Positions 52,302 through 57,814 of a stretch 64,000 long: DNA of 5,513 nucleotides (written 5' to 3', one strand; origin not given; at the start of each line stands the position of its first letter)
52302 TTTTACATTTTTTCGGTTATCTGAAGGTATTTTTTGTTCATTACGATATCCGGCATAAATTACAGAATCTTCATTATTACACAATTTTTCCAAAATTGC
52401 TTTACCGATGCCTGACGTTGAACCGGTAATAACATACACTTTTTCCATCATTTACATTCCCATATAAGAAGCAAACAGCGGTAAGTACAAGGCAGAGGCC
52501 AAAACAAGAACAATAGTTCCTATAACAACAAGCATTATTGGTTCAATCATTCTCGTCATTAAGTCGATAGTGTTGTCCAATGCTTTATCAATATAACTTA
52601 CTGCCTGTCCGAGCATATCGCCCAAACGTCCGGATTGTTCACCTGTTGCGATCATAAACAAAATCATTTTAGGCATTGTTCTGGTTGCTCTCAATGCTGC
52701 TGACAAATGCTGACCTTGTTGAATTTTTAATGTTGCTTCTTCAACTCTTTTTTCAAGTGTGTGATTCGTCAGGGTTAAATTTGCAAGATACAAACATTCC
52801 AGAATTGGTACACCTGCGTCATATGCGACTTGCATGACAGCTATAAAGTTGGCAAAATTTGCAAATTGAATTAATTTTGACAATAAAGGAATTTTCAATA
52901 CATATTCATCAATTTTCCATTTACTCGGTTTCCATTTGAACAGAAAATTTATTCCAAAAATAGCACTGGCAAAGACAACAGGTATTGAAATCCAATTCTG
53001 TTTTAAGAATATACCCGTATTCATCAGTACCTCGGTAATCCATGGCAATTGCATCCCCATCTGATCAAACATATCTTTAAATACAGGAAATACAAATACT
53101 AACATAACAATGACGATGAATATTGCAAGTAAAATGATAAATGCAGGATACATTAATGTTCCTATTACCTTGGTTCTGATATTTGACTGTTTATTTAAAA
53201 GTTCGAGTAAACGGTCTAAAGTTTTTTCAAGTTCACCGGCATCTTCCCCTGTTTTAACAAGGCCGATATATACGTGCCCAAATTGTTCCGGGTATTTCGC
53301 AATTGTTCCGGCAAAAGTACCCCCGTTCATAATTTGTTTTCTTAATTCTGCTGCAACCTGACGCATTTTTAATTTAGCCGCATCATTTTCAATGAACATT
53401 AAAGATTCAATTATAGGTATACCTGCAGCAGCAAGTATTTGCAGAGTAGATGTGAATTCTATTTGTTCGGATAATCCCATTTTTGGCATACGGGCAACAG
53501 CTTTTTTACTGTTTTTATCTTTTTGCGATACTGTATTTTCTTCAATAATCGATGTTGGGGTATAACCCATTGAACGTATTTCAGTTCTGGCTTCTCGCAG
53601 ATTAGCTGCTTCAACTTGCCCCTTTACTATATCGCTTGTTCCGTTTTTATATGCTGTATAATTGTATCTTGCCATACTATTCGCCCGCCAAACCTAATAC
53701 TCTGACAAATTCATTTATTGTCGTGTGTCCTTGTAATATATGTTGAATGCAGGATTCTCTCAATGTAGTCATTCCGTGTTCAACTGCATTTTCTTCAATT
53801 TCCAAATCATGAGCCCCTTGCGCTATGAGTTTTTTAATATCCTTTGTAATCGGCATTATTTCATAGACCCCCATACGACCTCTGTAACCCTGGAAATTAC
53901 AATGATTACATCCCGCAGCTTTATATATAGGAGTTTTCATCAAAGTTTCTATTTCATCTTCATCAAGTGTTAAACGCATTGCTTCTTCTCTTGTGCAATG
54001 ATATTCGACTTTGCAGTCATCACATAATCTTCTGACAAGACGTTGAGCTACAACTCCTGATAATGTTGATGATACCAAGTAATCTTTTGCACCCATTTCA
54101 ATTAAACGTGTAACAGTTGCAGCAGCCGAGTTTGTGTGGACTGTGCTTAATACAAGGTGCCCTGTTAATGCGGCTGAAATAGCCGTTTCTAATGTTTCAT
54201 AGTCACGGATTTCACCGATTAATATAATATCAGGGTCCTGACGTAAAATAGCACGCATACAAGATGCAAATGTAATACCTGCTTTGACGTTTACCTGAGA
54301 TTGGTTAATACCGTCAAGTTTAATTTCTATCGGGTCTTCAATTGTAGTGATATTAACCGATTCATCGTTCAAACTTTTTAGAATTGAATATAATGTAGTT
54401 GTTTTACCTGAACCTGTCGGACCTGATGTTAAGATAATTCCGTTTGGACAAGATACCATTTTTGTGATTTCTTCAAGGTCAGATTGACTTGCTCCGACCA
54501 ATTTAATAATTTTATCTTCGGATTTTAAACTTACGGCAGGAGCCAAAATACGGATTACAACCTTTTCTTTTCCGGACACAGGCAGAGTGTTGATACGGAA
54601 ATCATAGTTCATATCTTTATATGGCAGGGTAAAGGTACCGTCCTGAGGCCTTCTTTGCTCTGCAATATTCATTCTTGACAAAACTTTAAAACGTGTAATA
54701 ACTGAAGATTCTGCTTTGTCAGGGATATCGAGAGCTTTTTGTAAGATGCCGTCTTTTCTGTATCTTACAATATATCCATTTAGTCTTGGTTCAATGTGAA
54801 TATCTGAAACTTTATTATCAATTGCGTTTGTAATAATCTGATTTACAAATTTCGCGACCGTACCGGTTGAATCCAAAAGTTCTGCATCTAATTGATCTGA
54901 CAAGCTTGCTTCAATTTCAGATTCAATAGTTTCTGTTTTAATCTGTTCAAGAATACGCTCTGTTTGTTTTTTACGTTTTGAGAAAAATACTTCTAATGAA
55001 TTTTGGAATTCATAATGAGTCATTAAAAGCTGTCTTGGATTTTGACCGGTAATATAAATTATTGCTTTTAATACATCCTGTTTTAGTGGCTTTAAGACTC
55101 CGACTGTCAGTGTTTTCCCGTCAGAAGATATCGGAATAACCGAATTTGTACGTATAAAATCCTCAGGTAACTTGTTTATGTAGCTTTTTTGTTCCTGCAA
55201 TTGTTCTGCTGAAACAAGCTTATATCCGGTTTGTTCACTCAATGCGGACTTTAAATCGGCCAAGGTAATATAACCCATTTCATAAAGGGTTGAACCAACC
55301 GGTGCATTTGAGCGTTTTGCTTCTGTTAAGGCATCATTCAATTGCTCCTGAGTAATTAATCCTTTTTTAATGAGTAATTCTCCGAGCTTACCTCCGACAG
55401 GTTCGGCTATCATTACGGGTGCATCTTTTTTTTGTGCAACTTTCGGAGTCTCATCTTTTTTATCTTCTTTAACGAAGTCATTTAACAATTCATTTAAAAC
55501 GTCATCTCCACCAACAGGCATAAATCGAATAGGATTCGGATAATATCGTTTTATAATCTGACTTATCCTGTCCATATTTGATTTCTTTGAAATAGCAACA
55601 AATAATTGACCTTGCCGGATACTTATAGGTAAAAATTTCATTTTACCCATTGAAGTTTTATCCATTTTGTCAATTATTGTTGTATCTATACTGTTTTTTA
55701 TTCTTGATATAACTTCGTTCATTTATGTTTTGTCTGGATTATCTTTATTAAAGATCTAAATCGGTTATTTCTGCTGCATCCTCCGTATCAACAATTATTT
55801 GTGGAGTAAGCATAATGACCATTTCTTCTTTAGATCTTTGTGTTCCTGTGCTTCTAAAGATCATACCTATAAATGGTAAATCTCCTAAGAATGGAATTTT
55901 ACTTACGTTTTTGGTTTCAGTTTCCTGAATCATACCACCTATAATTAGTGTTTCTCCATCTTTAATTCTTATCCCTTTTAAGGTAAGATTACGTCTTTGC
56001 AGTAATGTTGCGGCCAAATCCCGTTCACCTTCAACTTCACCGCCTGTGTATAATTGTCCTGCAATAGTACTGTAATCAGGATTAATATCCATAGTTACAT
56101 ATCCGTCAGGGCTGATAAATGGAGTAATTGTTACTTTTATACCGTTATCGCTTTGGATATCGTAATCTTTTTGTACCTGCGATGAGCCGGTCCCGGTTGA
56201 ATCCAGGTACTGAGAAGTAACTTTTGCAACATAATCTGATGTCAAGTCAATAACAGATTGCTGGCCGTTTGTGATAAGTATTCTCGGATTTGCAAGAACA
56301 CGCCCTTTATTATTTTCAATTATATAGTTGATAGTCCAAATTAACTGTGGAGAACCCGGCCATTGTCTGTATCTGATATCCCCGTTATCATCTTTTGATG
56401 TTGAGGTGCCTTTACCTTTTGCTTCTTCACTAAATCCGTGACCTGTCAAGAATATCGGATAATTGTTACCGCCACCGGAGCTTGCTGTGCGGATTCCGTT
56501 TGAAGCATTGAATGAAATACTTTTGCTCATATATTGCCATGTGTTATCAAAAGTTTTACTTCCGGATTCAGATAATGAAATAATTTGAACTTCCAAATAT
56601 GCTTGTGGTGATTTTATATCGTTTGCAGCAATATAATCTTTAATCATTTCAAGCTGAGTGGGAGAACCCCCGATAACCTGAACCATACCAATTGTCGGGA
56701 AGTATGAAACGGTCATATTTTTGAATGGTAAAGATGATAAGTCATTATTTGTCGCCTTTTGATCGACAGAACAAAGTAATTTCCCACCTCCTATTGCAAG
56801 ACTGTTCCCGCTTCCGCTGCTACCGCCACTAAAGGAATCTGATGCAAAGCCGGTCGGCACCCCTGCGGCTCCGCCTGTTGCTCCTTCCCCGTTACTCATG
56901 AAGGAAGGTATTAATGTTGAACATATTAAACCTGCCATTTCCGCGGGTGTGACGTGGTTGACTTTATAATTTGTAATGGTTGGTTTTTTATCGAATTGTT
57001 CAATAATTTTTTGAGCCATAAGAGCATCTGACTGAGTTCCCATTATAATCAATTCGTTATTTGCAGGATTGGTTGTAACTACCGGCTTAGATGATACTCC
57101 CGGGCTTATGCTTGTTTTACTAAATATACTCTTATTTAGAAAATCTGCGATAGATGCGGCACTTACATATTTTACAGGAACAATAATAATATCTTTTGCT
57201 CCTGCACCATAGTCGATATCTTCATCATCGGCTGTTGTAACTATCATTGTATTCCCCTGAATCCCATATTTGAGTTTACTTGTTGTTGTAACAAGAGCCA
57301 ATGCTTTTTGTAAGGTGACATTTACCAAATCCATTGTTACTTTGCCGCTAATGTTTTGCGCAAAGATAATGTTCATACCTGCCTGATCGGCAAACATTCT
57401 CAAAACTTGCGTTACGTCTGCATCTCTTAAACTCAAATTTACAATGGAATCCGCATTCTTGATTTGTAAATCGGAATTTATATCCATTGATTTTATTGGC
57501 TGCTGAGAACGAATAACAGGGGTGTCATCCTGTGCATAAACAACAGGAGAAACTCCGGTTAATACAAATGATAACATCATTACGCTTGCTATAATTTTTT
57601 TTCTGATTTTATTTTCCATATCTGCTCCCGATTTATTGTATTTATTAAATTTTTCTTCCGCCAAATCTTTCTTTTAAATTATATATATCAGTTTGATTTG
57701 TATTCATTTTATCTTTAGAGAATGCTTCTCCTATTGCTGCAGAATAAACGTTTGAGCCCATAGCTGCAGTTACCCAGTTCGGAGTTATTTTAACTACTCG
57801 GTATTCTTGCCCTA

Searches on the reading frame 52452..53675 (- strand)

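Call 56: search_protein_families(library=pfam, proteins=[window:52452-53675:-], max_evalue=0.00001)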
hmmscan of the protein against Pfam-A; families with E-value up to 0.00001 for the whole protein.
window:52452-53675:- (407 aa): 1 family
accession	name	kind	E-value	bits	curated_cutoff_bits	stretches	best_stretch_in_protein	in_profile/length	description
PF00482.28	T2SSF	-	1.5e-44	151.4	25.2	2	74-197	1-125/125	Type II secretion system (T2SS), protein F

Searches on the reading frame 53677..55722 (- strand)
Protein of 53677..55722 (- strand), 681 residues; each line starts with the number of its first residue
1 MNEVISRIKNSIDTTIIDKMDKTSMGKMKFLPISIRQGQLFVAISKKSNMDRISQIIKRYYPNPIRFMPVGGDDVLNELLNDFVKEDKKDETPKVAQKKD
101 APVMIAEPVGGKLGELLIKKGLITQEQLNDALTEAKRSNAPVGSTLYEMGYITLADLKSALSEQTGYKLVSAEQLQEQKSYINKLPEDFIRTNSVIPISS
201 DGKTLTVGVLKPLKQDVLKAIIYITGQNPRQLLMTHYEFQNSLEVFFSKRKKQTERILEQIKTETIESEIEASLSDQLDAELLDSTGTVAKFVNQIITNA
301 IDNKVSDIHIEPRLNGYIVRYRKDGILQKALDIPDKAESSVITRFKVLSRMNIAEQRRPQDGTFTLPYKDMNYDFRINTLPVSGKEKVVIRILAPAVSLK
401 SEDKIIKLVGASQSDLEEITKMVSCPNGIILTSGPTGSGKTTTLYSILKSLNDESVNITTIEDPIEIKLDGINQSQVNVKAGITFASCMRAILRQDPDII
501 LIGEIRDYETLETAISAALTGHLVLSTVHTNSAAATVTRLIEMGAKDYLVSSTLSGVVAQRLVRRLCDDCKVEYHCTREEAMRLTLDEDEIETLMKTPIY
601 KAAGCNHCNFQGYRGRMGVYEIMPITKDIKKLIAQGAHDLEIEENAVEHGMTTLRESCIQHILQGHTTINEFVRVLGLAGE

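Call 85: search_protein_families(library=pfam, proteins=[window:53677-55722:-], max_evalue=0.001)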
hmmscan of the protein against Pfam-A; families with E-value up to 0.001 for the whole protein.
window:53677-55722:- (681 aa): 3 families
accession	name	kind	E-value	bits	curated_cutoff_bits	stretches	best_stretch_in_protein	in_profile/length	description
PF00437.27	T2SSE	-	3.8e-124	414.5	24.9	1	285-674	4-370/370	Type II/IV secretion system protein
PF05157.20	MshEN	-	1.5e-13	50.9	23.1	1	166-246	2-83/90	MshEN domain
PF13173.12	AAA_14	-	8.4e-06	26.3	27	1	428-538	3-104/129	AAA domain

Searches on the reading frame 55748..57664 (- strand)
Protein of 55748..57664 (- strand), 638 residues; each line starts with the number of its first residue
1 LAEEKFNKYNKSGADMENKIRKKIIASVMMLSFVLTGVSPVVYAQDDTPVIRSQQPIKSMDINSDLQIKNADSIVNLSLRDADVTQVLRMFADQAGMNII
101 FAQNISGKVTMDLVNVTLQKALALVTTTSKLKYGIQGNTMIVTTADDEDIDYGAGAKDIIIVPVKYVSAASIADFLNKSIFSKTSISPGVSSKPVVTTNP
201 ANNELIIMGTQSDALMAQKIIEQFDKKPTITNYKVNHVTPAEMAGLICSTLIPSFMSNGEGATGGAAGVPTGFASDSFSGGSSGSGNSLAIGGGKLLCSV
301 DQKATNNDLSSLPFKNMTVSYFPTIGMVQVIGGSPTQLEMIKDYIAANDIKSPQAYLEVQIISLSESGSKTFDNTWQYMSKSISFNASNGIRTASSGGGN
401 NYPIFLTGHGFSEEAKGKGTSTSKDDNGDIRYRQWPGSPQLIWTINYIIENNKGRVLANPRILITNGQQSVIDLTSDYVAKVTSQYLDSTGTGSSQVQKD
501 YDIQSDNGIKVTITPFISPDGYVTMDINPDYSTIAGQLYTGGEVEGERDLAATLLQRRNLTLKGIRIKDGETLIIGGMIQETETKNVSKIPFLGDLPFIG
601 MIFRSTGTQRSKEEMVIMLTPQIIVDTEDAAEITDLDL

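Call 85: search_protein_families(library=pfam, proteins=[window:55748-57664:-], max_evalue=0.001)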
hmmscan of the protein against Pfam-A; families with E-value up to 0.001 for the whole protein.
window:55748-57664:- (638 aa): 3 families
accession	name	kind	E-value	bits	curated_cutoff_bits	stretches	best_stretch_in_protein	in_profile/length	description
PF00263.26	Secretin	-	5.4e-39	133.9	27.5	1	450-624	4-168/169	Bacterial type II and III secretion system protein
PF03958.22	Secretin_N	-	9.8e-11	42.2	28.2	1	161-228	3-67/69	Bacterial type II/III secretion system short domain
PF07660.19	STN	-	2.9e-06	27.4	28.4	1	97-144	1-51/52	Secretin and TonB N terminus short domain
